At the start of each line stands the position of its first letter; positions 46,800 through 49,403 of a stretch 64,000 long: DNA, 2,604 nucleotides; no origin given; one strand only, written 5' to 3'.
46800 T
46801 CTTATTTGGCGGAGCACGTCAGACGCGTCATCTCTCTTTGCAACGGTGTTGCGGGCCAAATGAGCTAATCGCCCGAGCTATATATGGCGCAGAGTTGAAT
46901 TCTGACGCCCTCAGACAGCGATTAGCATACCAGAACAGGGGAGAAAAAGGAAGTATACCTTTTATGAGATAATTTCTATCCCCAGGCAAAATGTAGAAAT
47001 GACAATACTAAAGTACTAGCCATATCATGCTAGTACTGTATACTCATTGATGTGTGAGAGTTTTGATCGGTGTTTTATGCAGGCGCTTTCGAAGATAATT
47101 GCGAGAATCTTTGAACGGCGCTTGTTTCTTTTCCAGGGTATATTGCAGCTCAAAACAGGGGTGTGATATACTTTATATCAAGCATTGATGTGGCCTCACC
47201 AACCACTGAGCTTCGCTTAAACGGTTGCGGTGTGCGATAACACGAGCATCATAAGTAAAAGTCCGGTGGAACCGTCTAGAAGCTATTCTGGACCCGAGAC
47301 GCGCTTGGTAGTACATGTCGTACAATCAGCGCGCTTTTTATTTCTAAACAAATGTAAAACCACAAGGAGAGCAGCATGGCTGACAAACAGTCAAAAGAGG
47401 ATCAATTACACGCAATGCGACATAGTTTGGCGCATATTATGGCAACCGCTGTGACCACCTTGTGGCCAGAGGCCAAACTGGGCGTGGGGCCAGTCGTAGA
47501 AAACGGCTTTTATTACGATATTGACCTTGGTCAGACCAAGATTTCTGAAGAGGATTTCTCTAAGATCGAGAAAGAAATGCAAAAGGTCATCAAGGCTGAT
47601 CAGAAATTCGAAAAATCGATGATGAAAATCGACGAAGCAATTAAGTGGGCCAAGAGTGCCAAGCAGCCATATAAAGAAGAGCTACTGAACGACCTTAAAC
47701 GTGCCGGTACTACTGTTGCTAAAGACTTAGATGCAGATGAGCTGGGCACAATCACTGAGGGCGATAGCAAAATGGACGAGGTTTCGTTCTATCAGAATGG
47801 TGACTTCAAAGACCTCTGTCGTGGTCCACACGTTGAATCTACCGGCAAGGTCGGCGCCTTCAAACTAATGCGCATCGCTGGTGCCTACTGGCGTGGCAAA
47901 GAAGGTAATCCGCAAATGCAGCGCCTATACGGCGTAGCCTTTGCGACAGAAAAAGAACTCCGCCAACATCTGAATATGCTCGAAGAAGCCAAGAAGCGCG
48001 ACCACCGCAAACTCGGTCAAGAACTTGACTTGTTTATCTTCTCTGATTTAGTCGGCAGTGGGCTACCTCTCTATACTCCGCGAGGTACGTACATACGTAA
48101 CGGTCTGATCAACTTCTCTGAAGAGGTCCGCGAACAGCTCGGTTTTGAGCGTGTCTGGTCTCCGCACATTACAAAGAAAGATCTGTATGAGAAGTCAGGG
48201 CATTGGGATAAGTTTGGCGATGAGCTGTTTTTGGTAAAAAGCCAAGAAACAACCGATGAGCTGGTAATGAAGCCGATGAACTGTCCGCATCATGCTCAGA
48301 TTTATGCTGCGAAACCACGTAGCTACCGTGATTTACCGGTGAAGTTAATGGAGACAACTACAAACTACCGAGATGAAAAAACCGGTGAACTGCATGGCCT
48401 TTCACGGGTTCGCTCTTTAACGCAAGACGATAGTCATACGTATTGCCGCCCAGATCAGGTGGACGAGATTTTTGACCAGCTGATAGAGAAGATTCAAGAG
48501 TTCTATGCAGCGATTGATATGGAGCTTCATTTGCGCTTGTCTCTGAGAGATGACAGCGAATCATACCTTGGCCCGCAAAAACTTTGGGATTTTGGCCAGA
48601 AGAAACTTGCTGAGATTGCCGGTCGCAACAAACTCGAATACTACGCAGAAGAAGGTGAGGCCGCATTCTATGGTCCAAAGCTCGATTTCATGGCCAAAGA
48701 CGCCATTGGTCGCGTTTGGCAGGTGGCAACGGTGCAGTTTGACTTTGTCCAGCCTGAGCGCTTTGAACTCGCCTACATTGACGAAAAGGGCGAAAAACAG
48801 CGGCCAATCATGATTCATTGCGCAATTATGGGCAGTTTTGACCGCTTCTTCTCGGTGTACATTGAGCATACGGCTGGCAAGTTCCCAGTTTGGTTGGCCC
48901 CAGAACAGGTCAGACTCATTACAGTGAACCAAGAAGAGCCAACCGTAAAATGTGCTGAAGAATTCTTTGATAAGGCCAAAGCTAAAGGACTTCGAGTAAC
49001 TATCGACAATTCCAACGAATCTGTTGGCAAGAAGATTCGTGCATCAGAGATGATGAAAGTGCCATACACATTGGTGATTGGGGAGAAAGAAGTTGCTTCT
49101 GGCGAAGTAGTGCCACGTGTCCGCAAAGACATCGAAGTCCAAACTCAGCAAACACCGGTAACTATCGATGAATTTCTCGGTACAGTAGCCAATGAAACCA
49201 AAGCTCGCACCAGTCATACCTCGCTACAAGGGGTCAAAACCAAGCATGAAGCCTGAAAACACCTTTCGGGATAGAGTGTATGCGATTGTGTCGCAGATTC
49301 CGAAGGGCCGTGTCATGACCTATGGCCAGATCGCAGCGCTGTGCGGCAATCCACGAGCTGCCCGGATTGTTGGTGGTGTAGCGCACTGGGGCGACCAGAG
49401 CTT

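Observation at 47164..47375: T-box-like riboswitch upstream of thrS with a discriminator-matched UGGA bulge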

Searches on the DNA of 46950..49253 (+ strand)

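Call 5: search_rna_families(source=window, start=46950, end=47450, threshold=evalue, max_evalue=10, show_alignments=5)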
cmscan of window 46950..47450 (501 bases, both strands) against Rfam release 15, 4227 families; matches with E-value up to 10: 1.
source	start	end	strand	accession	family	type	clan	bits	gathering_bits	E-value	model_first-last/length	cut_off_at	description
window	47033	47117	-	RF02256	adapt33_2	Gene; lncRNA;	-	16.1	60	8.1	1-71/71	no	Adaptive response 33 conserved region 2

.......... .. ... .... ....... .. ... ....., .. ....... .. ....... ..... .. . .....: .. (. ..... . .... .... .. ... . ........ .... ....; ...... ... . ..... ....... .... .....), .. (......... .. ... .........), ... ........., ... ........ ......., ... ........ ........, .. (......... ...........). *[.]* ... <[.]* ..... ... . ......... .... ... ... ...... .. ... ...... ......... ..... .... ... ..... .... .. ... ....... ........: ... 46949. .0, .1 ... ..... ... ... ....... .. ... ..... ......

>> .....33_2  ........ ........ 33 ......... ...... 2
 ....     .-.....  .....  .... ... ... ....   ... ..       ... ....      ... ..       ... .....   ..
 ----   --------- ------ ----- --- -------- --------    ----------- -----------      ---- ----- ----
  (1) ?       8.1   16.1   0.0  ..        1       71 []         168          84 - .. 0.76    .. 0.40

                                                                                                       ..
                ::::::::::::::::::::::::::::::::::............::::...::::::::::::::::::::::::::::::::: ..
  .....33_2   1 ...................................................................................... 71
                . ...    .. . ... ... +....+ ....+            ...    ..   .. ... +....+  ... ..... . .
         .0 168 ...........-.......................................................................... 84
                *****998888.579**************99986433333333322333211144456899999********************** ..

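Call 32: build_rna_model(alignment_id=A1, structure=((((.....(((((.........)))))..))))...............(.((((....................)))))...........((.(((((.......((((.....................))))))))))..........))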
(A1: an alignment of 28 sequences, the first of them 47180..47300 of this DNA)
Model R1 built from alignment A1 (28 sequences, 152 columns); structure: as given.
model positions 121; base pairs 25; branch points 2; effective number of sequences 2.61; information 0.59 bits per position. Calibrated on 0.2 Mb of random sequence (short: E-values are rough).
structure used (alignment columns):
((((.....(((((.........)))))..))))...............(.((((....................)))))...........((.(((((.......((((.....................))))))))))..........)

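Call 33: search_with_rna_model(model_id=R1, sources=[window, L001, L002, L003, L004, L005, L006, L007, L008, L009, L010, L011, L012, L013, L014, L015, L016, L017, L018, L019, L020, L021, L022, L023, L024, L025, L026, L027, L028, L029, L030, L031, L032, L033, L034, L035, L036, L037, L038, L039, L040, L041, L042, L043, L044, L045, L046, L047, L048, L049, L050, L051, L052, L053, L054, L055, L056, L057, L058, L059, L060, L061, L062, L063, L064, L065, L066, L067, L068, L069, L070, L071, L072, L073, L074, L075, L076, L077, L078, L079, L080], max_evalue=1, make_alignment=true)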
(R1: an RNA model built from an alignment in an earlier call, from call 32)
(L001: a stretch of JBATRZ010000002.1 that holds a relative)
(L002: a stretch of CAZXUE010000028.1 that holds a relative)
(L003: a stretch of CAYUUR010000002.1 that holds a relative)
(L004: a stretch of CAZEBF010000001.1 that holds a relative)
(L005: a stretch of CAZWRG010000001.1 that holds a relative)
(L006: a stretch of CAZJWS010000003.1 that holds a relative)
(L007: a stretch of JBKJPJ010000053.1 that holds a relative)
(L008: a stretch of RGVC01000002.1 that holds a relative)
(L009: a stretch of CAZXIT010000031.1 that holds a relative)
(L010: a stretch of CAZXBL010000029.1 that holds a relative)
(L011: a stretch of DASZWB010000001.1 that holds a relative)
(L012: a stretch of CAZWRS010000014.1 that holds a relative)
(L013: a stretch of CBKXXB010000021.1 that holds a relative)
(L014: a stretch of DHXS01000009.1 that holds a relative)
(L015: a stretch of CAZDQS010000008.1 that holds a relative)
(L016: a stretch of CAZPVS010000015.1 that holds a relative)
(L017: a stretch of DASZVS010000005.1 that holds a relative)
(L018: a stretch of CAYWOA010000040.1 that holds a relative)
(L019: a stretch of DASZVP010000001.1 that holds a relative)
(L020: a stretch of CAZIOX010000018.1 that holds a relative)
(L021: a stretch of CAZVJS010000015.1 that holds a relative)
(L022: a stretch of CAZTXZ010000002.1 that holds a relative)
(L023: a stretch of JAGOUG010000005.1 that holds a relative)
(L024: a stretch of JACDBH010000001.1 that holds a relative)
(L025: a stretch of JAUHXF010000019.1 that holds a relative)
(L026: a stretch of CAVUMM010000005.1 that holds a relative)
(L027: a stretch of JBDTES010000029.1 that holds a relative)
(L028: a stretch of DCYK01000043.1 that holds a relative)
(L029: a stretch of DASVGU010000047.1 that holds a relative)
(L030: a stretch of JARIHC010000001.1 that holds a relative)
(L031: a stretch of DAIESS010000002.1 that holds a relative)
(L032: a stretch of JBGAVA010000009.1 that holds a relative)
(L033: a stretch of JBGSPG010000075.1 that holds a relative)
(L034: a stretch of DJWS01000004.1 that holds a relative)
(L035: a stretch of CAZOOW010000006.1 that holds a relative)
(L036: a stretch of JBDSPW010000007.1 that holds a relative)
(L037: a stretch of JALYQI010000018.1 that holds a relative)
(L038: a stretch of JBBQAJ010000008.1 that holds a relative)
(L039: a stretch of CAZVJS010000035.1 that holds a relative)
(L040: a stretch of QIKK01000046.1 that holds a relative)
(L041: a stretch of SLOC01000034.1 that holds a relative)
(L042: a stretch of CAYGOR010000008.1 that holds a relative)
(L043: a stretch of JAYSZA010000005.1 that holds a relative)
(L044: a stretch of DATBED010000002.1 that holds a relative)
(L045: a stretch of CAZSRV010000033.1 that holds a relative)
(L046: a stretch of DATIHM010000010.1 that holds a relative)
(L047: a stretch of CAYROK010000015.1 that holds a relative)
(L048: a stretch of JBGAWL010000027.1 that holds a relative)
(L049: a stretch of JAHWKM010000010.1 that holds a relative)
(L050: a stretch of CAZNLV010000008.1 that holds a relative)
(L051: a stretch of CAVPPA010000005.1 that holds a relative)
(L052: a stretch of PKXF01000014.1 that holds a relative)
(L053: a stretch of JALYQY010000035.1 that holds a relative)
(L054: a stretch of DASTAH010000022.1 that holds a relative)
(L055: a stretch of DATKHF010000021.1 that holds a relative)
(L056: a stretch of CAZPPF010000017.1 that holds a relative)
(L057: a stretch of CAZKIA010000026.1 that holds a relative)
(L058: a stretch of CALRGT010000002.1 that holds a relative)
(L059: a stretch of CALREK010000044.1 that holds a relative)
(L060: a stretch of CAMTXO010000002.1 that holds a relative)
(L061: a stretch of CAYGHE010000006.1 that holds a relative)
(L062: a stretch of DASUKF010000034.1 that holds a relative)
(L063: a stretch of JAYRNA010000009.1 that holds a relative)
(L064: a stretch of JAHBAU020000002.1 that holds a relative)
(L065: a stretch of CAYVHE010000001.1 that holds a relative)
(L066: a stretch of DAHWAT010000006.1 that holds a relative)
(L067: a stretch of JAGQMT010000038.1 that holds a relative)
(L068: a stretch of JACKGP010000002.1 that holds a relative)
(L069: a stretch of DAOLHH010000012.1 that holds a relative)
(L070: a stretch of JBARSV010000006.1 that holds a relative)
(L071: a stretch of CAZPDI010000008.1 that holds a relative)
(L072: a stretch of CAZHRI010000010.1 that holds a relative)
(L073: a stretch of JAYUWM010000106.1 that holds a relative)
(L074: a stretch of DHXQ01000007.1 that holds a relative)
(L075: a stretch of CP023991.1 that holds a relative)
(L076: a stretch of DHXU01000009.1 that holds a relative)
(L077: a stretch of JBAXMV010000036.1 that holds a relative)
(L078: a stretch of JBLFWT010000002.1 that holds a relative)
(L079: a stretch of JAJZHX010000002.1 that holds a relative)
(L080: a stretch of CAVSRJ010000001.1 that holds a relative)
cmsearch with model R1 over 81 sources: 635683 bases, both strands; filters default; matches with E-value up to 1: 59.
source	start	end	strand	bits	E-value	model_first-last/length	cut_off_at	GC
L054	2822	2935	+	110.1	3.7e-23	1-121/121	no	0.55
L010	2169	2286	+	107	1.9e-22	1-121/121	no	0.53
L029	287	404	+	106.7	2.2e-22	1-121/121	no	0.52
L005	2628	2751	+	106.7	2.3e-22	1-121/121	no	0.53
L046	2821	2934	+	104.8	6e-22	1-121/121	no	0.59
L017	2802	2928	+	104.2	8.2e-22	1-121/121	no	0.56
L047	2730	2852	+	104.2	8.3e-22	1-121/121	no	0.51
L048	2451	2569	+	104.2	8.6e-22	1-121/121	no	0.55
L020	2443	2560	+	101.3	4e-21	1-121/121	no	0.54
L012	2795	2918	+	101.2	4.1e-21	1-121/121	no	0.52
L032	2699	2828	+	100.1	7.4e-21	1-121/121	no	0.58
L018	358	492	+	100.1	7.4e-21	1-121/121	no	0.56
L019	2825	2939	+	99.8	9e-21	1-121/121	no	0.59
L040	2819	2936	+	98.4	1.9e-20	1-121/121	no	0.47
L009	2810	2929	+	97.6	2.9e-20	1-121/121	no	0.57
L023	2731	2848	+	96.6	5e-20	1-121/121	no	0.47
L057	2810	2930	+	96.3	5.6e-20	1-121/121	no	0.57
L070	2377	2495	+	95.1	1.1e-19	1-121/121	no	0.61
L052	2805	2920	+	94.9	1.2e-19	1-121/121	no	0.54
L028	2818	2937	+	94.8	1.3e-19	1-121/121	no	0.56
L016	2795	2941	+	94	1.9e-19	1-121/121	no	0.47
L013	2797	2924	+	93.5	2.6e-19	1-121/121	no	0.53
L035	1527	1645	+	89.5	2.1e-18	1-121/121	no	0.58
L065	2805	2927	+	89.4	2.3e-18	1-121/121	no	0.5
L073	956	1076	+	88.3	4.1e-18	1-121/121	no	0.48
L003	2805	2925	+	87.4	6.7e-18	1-121/121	no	0.52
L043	2793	2922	+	86.4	1.1e-17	1-121/121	no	0.46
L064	2828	2941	+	83.8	4.5e-17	1-121/121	no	0.54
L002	2813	2934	+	83.6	5.1e-17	1-121/121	no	0.48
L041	416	546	+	81.9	1.3e-16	1-121/121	no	0.5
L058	2796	2910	+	80.5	2.7e-16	1-121/121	no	0.52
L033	1047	1160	+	79.4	4.9e-16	1-121/121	no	0.44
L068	2818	2942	+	79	6.1e-16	1-121/121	no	0.55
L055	1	112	+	77.8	1.1e-15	5-121/121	5'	0.52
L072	445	563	+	76.9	1.8e-15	1-121/121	no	0.55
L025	2807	2923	+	75.6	3.6e-15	1-121/121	no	0.51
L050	2725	2845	+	74.3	7.5e-15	1-121/121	no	0.57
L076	2718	2874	+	72.6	1.8e-14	1-121/121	no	0.48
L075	2765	2911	+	69.4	1e-13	1-121/121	no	0.49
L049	2774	2919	+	68.2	2e-13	1-121/121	no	0.54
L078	575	715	+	66.1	5.8e-13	1-121/121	no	0.41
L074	2727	2834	+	62.6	3.8e-12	1-121/121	no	0.55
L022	2762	2896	+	61.3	7.6e-12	1-121/121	no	0.63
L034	2762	2896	+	60.9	9.2e-12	1-121/121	no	0.61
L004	2652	2748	+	58.4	3.6e-11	1-121/121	no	0.54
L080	2779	2909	+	56.3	1.1e-10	1-121/121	no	0.62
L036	2753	2896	+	53.7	4.4e-10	1-121/121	no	0.52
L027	2776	2921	+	52.9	6.9e-10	1-121/121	no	0.51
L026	2620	2761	+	52.3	9.3e-10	1-121/121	no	0.49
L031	2791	2916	+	50.7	2.2e-09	1-121/121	no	0.53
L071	2839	2955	+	50.5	2.5e-09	1-121/121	no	0.61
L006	1740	1815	+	45.7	3.2e-08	1-121/121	no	0.59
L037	2685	2780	+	44.9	4.8e-08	1-121/121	no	0.51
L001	2524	2616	+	44.2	7.1e-08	1-121/121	no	0.6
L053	1698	1772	+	43.7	9.3e-08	1-121/121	no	0.52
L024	2567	2724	+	42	2.3e-07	1-121/121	no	0.53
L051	2736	2861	+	41.5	3e-07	1-121/121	no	0.49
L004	2835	2925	+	32.7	3.3e-05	1-121/121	no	0.52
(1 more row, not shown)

Alignment A2: 59 matches aligned to the model, 227 columns, each read 5' to 3' on its own strand. Consensus structure (alignment columns), stored with it:
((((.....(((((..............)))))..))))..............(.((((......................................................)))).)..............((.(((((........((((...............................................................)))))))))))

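Call 35: search_rna_families(sources=[L001, L006, L022, L024, L026, L027, L031, L036, L037, L051, L053, L080, L054, L010, L029, L005, L046, L017, L049], threshold=gathering)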
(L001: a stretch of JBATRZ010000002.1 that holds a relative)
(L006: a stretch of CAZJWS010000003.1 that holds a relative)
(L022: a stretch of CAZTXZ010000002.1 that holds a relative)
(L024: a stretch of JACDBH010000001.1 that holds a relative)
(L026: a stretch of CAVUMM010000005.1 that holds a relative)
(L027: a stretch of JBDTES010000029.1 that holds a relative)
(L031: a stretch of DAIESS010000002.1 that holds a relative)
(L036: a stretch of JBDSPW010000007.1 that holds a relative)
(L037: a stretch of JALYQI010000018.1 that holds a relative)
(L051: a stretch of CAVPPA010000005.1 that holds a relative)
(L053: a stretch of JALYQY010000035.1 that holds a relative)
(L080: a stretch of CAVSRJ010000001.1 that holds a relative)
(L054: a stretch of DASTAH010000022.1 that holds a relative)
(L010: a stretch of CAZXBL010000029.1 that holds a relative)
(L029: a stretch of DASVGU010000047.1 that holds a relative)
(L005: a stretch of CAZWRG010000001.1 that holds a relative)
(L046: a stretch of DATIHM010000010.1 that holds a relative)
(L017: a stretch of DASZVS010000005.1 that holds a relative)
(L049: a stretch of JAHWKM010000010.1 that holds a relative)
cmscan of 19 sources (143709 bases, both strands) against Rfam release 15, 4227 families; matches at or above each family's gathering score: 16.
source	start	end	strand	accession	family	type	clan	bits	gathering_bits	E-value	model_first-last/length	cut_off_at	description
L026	2193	2266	-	RF00005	tRNA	Gene; tRNA;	CL00001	72.2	29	1.8e-13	1-71/71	no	tRNA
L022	2474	2547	+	RF00005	tRNA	Gene; tRNA;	CL00001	68.9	29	1.4e-12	1-71/71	no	tRNA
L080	2485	2558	+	RF00005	tRNA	Gene; tRNA;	CL00001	68.9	29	1.4e-12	1-71/71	no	tRNA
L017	2357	2430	-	RF00005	tRNA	Gene; tRNA;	CL00001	68.9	29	1.4e-12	1-71/71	no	tRNA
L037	2151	2224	-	RF00005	tRNA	Gene; tRNA;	CL00001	66.1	29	8.2e-12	1-71/71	no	tRNA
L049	2289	2362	-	RF00005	tRNA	Gene; tRNA;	CL00001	66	29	8.9e-12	1-71/71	no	tRNA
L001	2140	2213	-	RF00005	tRNA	Gene; tRNA;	CL00001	65.5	29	1.2e-11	1-71/71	no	tRNA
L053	1141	1214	-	RF00005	tRNA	Gene; tRNA;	CL00001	65.5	29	1.2e-11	1-71/71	no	tRNA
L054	2318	2391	+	RF00005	tRNA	Gene; tRNA;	CL00001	65.5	29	1.2e-11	1-71/71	no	tRNA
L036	2247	2320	+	RF00005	tRNA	Gene; tRNA;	CL00001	65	29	1.6e-11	1-71/71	no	tRNA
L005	2191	2264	+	RF00005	tRNA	Gene; tRNA;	CL00001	64.9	29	1.8e-11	1-71/71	no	tRNA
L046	2428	2501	-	RF00005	tRNA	Gene; tRNA;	CL00001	64.1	29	3e-11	1-71/71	no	tRNA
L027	2293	2366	+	RF00005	tRNA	Gene; tRNA;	CL00001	64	29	3.1e-11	1-71/71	no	tRNA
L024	2201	2274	+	RF00005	tRNA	Gene; tRNA;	CL00001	63.4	29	4.7e-11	1-71/71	no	tRNA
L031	2230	2303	+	RF00005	tRNA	Gene; tRNA;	CL00001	63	29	5.9e-11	1-71/71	no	tRNA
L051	2442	2515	-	RF00005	tRNA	Gene; tRNA;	CL00001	61.2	29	1.8e-10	1-71/71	no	tRNA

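Call 42: search_with_rna_model(model_id=R1, sources=[L081, L082, L083, L084, L085, L086, L087, L088, L089, L090, L091, L092, L093, L094, L095, L096, L097, L098, L099, L100, L101, L102, L103, L104, L105, L106, L107, L108, L109, L110, L111, L112, L113, L114, L115, L116, L117, L118, L119, L120, L121, L122, L123, L124, L125, L126, L127, L128, L129, L130, L131, L132, L133, L134, L135, L136, L137, L138, L139, L140, L141, L142, L143, L144, L145, L146, L147, L148, L149, L150, L151, L152, L153, L154, L155, L156, L157, L158, L159, L160], max_evalue=1, make_alignment=true)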
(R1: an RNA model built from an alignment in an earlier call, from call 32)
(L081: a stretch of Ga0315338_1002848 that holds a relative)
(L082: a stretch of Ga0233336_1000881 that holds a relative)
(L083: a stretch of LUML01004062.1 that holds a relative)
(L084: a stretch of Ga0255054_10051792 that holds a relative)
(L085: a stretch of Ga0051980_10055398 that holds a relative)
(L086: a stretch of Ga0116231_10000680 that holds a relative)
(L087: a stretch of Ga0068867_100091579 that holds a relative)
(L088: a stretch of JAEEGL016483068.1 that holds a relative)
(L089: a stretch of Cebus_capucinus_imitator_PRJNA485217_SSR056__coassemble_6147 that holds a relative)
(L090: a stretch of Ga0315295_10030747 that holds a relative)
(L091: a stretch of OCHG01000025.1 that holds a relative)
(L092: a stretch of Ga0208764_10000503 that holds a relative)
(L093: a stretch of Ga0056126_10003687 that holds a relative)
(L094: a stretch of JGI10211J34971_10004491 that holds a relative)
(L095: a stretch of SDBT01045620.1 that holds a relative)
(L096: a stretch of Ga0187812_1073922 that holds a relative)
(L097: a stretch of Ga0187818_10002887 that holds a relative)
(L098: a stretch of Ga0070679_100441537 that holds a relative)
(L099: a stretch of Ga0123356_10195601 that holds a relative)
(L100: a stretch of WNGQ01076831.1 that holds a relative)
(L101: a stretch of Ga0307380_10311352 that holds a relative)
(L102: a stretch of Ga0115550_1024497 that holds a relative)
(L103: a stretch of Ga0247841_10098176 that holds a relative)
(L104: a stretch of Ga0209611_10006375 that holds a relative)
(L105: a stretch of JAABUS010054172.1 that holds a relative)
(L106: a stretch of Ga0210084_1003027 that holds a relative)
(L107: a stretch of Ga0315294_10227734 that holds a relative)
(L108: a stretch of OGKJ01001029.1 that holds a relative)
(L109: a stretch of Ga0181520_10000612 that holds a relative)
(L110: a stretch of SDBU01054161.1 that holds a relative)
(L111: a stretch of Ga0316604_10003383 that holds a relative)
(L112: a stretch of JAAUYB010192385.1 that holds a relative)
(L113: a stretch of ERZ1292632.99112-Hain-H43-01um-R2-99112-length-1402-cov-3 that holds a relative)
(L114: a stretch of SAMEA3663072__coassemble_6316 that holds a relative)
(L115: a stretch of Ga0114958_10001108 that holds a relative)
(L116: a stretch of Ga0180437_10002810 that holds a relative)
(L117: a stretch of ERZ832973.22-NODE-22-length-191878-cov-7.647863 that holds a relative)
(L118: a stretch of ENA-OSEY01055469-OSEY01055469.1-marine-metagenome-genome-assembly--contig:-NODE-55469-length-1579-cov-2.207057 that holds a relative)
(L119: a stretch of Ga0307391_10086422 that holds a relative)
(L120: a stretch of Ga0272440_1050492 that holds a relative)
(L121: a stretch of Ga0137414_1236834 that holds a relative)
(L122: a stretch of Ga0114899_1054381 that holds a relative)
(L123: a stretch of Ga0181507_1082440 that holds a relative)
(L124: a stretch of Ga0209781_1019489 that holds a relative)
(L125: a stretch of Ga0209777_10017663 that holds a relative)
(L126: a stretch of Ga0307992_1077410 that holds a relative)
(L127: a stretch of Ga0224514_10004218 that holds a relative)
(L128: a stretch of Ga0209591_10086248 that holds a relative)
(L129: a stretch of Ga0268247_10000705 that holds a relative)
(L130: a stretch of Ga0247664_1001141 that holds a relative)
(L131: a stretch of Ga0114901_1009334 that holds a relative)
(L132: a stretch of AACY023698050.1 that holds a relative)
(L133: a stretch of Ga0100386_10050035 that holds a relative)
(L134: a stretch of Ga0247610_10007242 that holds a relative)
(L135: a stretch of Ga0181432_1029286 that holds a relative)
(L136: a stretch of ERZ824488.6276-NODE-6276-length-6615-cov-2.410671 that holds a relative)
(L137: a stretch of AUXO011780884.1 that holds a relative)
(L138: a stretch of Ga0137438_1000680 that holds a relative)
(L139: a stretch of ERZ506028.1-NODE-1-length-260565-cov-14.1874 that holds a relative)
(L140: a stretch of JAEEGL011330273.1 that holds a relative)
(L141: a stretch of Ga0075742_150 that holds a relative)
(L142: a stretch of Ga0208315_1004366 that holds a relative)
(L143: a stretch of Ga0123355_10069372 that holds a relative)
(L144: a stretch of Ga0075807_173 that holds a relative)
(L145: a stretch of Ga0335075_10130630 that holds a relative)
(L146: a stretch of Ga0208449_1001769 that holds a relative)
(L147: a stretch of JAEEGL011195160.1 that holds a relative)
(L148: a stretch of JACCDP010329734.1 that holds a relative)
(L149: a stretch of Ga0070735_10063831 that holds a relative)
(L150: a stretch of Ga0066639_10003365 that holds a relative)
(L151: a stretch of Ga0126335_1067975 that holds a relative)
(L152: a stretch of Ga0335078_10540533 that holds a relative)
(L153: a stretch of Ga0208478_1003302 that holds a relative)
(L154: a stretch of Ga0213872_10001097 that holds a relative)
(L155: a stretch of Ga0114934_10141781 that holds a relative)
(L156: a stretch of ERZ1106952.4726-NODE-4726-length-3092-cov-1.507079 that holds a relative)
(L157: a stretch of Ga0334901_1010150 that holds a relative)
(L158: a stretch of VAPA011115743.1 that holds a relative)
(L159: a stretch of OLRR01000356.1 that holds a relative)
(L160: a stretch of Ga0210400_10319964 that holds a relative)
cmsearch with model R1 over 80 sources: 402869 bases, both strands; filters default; matches with E-value up to 1: 32.
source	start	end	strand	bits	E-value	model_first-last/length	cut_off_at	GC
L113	875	961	-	38.8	8.2e-07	1-121/121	no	0.47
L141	3414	3525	-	37.8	1.4e-06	1-121/121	no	0.49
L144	4722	4833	+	37.8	1.4e-06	1-121/121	no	0.49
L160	670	757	+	32.1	3e-05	1-121/121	no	0.43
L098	149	295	-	30.9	5.7e-05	1-121/121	no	0.47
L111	6306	6432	+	27.7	0.00031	1-121/121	no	0.5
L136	284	366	-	24.7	0.0015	1-121/121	no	0.53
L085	714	786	-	24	0.0022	1-121/121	no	0.48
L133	505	577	-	24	0.0022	1-121/121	no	0.48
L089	1274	1386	+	23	0.0038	1-121/121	no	0.41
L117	8022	8096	+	22.8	0.0042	1-121/121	no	0.55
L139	63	137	-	22.8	0.0042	1-121/121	no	0.55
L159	500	574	-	22.8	0.0042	1-121/121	no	0.55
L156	2741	2850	+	22.5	0.0049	1-121/121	no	0.55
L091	10921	11024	-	22.4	0.0051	1-121/121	no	0.55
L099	12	132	-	22.1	0.006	1-121/121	no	0.38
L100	544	642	-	20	0.018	1-121/121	no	0.52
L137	5148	5243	+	18.7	0.038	1-121/121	no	0.33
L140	710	816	+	18.6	0.039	1-121/121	no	0.47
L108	5483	5597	+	17.6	0.066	1-121/121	no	0.57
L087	110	188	+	17.5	0.07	1-121/121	no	0.42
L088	2166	2252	-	17.3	0.079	1-121/121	no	0.45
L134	977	1064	+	16.8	0.1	1-121/121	no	0.3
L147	2169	2253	+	16.3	0.13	1-121/121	no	0.46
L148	1149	1188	-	15.5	0.21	73-121/121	no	0.57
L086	6270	6361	-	15.4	0.22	1-121/121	no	0.34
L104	1497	1588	+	15.4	0.22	1-121/121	no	0.34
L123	321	437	+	14.6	0.34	1-121/121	no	0.58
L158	2213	2321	-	13.1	0.74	1-121/121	no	0.54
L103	1163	1274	+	12.9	0.83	1-121/121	no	0.38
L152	268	386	-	12.7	0.93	1-121/121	no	0.56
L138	3072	3164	+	12.6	0.98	1-121/121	no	0.51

Alignment A3: 32 matches aligned to the model, 267 columns, each read 5' to 3' on its own strand. Consensus structure (alignment columns), stored with it:
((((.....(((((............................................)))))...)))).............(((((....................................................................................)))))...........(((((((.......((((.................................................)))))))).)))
